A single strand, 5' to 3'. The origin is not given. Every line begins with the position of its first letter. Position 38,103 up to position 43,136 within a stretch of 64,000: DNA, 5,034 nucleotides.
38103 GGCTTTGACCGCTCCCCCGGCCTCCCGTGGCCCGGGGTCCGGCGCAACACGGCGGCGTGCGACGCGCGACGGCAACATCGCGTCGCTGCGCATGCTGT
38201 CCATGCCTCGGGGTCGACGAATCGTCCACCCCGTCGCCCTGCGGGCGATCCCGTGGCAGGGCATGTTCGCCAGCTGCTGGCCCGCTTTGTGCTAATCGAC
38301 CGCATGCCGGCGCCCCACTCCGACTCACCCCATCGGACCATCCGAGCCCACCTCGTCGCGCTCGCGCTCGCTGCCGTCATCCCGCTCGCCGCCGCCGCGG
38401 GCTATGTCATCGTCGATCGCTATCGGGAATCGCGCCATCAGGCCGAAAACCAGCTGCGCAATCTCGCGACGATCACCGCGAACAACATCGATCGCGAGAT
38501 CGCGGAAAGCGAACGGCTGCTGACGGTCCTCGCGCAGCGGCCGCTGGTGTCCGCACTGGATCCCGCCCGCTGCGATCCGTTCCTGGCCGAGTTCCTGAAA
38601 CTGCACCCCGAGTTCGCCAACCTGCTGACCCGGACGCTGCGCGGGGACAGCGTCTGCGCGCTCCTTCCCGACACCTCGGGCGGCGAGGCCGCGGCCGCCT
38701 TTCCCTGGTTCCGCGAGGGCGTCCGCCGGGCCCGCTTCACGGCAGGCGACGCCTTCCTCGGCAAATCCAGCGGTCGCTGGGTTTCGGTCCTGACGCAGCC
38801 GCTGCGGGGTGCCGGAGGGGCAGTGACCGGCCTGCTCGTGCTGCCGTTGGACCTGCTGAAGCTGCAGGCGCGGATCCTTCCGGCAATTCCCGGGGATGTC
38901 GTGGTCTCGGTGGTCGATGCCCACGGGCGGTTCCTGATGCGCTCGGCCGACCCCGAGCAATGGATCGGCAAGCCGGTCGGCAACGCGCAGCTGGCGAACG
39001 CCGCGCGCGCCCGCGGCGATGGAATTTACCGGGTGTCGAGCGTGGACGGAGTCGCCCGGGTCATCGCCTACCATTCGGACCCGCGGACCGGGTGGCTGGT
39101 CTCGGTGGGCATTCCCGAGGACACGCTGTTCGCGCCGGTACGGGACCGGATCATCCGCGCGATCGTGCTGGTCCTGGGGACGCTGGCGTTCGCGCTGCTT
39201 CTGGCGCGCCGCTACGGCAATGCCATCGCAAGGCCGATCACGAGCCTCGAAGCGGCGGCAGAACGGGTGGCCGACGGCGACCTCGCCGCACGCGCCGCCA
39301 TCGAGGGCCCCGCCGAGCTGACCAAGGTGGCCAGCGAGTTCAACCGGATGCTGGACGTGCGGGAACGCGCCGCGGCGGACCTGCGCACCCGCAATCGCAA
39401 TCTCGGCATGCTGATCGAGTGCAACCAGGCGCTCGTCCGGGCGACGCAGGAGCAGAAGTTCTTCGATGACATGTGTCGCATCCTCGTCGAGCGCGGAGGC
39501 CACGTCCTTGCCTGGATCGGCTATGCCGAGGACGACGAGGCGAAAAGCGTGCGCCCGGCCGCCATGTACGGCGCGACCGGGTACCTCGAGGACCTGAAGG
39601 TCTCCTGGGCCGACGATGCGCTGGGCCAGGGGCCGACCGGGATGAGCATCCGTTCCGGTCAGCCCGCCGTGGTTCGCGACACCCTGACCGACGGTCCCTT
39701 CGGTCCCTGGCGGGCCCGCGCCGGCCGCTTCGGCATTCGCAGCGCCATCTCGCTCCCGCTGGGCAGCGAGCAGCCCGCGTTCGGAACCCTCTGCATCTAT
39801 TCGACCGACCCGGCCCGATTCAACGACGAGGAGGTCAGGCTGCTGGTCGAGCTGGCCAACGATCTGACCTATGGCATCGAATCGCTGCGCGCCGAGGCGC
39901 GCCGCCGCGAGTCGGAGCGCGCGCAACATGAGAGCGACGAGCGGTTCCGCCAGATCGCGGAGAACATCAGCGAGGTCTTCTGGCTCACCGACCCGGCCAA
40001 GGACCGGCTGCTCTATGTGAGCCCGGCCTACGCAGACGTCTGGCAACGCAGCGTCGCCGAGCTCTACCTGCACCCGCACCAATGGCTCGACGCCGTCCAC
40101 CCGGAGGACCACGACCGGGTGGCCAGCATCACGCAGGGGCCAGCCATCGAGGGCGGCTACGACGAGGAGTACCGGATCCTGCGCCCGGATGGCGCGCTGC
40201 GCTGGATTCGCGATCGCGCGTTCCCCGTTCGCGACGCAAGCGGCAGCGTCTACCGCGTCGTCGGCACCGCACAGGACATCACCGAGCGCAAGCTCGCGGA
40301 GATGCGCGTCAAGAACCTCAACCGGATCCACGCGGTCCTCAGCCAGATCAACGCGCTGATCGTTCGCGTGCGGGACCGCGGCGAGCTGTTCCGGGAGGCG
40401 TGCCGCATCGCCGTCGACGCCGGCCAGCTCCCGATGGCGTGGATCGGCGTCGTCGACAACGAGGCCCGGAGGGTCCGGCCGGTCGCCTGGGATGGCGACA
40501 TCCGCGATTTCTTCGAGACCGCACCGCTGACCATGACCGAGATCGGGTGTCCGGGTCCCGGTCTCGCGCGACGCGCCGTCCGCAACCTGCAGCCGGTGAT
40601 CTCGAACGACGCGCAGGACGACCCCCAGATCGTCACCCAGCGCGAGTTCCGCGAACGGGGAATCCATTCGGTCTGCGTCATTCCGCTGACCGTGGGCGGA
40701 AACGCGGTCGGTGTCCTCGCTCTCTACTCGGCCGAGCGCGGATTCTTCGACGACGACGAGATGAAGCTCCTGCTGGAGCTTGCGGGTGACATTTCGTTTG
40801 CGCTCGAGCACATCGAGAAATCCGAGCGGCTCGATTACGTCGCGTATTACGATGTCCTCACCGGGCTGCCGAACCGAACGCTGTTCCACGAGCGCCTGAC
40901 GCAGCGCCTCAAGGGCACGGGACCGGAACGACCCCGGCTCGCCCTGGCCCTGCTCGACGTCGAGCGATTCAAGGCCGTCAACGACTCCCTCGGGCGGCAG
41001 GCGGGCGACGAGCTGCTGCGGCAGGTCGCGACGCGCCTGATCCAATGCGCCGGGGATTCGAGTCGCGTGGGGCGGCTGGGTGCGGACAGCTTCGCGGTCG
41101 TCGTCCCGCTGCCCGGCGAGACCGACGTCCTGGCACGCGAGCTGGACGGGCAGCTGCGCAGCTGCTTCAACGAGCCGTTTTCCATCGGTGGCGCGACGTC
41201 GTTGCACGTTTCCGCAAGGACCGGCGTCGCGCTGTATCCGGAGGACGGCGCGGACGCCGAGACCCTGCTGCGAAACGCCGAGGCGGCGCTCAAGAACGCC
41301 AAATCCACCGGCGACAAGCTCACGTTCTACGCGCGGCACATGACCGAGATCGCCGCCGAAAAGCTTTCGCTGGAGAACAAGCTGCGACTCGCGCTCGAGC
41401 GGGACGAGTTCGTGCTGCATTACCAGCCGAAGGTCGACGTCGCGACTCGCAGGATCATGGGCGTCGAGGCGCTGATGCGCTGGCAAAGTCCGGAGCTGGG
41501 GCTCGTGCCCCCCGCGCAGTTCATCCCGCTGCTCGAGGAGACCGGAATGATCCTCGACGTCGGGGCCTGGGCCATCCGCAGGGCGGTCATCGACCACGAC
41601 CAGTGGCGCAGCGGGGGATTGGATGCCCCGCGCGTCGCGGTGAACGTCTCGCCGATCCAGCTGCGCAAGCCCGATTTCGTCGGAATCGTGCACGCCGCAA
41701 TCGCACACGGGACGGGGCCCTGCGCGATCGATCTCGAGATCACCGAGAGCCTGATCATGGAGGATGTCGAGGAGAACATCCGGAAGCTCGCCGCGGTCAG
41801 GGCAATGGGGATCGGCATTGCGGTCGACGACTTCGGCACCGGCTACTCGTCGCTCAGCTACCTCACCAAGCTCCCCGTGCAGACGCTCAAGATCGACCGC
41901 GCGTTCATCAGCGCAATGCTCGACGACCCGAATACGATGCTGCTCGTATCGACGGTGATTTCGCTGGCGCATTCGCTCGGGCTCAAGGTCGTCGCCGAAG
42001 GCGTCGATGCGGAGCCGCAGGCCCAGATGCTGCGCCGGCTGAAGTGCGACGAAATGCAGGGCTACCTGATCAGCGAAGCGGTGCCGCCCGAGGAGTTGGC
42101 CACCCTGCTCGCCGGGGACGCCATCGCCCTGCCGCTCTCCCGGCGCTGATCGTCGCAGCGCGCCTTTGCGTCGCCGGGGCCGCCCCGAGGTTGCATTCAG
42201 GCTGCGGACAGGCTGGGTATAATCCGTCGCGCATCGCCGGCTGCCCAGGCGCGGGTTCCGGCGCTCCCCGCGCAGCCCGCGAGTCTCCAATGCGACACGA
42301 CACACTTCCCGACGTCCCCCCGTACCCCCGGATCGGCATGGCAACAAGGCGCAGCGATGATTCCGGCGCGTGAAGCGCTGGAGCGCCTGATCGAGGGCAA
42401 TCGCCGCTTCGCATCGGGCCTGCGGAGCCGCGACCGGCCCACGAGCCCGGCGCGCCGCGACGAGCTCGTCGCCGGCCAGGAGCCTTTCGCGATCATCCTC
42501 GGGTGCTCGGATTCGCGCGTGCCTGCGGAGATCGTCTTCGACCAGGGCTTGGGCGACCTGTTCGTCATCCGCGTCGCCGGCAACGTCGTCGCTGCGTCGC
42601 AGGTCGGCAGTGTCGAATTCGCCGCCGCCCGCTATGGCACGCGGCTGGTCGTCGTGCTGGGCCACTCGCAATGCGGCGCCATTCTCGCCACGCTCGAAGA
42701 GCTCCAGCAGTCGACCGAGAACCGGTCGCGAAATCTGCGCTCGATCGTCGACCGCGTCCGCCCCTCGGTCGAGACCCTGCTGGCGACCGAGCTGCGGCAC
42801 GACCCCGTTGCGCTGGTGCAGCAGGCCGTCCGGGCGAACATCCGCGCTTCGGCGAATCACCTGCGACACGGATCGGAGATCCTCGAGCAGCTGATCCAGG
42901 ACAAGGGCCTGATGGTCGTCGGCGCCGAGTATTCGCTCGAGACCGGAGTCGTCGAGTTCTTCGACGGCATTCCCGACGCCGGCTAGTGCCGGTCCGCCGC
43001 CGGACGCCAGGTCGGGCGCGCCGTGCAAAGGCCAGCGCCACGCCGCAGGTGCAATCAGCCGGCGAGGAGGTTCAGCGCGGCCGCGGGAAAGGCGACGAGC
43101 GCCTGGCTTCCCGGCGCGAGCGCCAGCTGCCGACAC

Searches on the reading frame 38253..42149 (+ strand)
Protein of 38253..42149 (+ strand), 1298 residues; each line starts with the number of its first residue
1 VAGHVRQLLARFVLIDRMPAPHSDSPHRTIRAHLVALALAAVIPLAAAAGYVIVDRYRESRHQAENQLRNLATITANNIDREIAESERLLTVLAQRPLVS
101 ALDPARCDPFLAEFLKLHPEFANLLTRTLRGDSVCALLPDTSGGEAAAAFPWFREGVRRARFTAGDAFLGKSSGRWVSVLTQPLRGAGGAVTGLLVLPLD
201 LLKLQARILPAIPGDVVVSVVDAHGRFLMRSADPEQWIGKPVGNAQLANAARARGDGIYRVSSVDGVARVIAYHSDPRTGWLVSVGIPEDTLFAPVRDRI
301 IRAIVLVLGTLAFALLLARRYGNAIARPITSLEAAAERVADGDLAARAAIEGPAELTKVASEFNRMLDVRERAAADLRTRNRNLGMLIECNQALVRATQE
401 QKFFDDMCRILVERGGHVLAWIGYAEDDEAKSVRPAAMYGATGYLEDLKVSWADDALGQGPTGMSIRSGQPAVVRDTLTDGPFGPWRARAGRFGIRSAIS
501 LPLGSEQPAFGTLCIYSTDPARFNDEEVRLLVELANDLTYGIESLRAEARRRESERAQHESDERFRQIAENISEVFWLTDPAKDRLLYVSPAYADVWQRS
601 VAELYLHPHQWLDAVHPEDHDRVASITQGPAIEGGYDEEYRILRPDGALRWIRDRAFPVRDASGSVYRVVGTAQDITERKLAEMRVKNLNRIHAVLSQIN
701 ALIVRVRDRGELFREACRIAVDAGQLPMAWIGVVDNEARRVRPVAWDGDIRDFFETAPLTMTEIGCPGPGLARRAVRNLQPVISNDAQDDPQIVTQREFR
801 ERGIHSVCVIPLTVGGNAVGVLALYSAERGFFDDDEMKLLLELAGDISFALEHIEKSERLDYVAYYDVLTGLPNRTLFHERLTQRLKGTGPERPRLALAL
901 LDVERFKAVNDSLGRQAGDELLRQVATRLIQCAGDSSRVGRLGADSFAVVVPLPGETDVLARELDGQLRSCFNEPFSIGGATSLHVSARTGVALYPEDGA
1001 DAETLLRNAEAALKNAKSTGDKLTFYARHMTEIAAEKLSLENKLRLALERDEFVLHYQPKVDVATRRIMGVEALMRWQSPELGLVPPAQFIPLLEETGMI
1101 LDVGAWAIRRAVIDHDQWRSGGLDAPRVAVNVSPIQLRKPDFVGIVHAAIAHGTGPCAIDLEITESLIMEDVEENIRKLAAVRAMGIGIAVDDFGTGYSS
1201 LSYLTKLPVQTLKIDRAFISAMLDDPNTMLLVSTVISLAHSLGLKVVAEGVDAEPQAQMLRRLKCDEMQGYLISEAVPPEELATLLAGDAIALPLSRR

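Call 50: search_protein_families(library=pfam, proteins=[window:38253-42149:+], max_evalue=0.00001)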
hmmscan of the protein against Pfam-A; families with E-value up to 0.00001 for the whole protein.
window:38253-42149:+ (1298 aa): 11 families
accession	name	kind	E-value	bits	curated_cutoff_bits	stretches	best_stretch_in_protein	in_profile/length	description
PF00563.25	EAL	-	4.9e-70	236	31.3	1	1042-1275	2-235/236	EAL domain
PF13185.12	GAF_2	-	1.9e-43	148.4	28.6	2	707-852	2-136/136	GAF domain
PF00990.26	GGDEF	-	1e-33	116.8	23.8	1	864-1021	1-159/161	Diguanylate cyclase, GGDEF domain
PF01590.32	GAF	-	2.2e-25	90.2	22.4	2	446-538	35-129/133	GAF domain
PF08447.18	PAS_3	-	2.2e-18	66.7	25.6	1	587-673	2-89/89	PAS fold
PF02743.24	dCache_1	-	7.5e-16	58.8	45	1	63-285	6-239/240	Cache domain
PF13492.12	GAF_3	-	1.4e-14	55.1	27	1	715-853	8-129/129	GAF domain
PF00672.30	HAMP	-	2.4e-10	41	25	1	322-368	3-49/53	HAMP domain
PF00989.32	PAS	-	8.8e-09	35.8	22.6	1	563-676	1-113/113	PAS fold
PF08448.16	PAS_4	-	2.6e-08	34.5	23.1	1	585-680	16-109/110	PAS fold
PF13188.13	PAS_8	-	9.1e-06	25.8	21.8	0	563-621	1-56/65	PAS domain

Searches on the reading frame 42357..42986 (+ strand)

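Call 50: search_protein_families(library=pfam, proteins=[window:42357-42986:+], max_evalue=0.00001)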
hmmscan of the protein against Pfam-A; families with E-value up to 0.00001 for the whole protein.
window:42357-42986:+ (209 aa): 1 family
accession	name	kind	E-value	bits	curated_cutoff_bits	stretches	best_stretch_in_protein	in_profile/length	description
PF00484.24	Pro_CA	-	4.1e-39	134.8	25.7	1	45-199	1-156/156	Carbonic anhydrase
